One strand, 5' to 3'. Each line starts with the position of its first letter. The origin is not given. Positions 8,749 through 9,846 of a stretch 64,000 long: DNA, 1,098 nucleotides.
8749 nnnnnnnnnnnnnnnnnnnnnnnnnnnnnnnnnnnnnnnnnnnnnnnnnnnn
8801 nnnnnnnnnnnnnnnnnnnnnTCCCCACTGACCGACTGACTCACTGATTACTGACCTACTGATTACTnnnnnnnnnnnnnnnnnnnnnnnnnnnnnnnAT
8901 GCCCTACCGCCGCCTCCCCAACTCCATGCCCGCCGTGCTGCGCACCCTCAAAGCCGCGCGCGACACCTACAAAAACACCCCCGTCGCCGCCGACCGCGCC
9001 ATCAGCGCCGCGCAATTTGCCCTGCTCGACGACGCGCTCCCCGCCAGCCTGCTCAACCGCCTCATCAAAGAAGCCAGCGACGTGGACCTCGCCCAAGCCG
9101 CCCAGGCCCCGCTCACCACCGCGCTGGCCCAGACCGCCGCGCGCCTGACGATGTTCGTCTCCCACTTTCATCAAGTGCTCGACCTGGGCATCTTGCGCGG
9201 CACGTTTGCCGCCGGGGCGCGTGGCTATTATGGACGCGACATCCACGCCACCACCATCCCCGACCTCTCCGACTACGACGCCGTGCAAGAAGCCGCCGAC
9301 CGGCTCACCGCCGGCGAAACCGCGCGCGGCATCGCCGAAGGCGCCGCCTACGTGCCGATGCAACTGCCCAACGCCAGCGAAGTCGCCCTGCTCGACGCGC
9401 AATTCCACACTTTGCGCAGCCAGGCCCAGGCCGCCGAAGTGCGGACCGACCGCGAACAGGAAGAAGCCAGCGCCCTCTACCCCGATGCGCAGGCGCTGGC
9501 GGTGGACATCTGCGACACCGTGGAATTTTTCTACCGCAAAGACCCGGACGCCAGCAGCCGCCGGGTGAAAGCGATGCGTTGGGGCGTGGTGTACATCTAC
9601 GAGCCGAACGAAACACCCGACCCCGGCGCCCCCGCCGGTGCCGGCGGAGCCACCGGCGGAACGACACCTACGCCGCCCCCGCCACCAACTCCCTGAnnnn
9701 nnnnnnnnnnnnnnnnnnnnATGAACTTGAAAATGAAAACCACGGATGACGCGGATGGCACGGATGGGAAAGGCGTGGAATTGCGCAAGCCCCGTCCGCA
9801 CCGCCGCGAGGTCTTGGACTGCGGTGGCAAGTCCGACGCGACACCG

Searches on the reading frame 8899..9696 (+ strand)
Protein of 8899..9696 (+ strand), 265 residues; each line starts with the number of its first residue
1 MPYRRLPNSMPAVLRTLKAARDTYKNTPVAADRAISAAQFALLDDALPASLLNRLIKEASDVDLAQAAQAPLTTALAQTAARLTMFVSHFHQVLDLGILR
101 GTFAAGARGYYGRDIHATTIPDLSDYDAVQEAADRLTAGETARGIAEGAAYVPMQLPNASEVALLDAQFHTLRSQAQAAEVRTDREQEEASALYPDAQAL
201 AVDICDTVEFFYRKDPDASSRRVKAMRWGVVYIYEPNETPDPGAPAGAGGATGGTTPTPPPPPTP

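Call 12: find_encoding_contigs(protein=window:8899-9696:+, flank=3000, max_places=6)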
Protein window:8899-9696:+ (265 aa): no gene with exactly this product is on record in the collection.

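Call 13: search_protein_families(library=pfam, proteins=[window:8899-9696:+])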
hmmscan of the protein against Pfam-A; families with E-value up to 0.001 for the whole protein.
window:8899-9696:+ (265 aa): 0 families

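Call 82: find_homologous_proteins(query=window:8899-9696:+, max_evalue=1e-10)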
Query window:8899-9696:+ (265 aa): 270 proteins with E <= 1e-10 among 8000 candidates; the best 120 are listed.
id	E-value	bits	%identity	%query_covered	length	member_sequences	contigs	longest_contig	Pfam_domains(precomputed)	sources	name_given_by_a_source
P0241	3.7e-167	572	100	100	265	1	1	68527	-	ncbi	-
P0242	3.8e-140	484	87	91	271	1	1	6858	-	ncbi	-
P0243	6.9e-115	401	76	91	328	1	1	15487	-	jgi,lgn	jgi:hypothetical protein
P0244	8.5e-115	401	78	90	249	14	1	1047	-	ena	-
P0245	1.0e-114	401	75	97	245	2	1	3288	-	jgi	jgi:hypothetical protein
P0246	8.3e-114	398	77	90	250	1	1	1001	-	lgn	-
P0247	4.7e-112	392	74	90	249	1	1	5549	-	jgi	jgi:hypothetical protein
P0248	3.3e-111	389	74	90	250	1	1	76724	-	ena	-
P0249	1.7e-110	387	73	91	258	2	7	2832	-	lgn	-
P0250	3.9e-110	386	72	90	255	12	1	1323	-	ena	-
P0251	1.5e-109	384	73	90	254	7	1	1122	-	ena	-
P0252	1.9e-109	383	72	98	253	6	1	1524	-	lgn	-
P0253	1.5e-108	380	72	95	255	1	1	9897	-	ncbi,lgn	-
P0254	2.1e-108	380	75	90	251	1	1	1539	-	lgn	-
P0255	8.7e-108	378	72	90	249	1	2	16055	-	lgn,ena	-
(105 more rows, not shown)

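Call 83: find_encoding_contigs(protein=P0242, flank=2500, max_places=2)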
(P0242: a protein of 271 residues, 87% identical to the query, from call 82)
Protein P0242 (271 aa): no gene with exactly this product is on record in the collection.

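Call 84: find_encoding_contigs(protein=P0243, flank=2500, max_places=2)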
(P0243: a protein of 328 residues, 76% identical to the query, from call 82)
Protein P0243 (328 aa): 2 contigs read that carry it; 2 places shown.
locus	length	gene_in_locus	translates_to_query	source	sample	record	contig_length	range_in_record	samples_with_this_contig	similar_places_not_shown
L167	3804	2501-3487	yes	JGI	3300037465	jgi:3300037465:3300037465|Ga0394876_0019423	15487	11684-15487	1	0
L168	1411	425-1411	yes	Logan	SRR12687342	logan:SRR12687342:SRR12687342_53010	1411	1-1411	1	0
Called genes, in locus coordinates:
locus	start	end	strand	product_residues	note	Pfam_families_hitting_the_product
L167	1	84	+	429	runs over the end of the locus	PF03446:NAD_binding_2 (faint), PF03721:UDPG_MGDP_dh_N, PF03807:F420_oxidored (faint), PF00984:UDPG_MGDP_dh, PF03720:UDPG_MGDP_dh_C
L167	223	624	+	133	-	PF00293:NUDIX, PF14815:NUDIX_4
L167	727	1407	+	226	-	PF01128:IspD, PF12804:NTP_transf_3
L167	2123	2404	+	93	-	-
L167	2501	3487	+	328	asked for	-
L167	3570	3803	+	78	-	?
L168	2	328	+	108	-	?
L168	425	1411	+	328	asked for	?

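Call 85: find_encoding_contigs(protein=P0248, flank=2500, max_places=2)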
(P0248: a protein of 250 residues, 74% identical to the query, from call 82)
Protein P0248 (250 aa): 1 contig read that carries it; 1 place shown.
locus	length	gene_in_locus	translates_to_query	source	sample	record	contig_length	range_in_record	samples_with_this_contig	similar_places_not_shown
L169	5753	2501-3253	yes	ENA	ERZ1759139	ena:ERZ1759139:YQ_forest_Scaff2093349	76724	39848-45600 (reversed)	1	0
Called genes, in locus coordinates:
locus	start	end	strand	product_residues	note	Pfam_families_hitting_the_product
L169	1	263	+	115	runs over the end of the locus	-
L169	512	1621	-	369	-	PF00712:DNA_pol3_beta, PF02767:DNA_pol3_beta_2, PF02768:DNA_pol3_beta_3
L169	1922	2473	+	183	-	-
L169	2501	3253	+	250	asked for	-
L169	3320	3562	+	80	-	-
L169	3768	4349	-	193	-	-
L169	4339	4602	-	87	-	-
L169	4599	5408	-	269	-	PF01026:TatD_DNase (weak)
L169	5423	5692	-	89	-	-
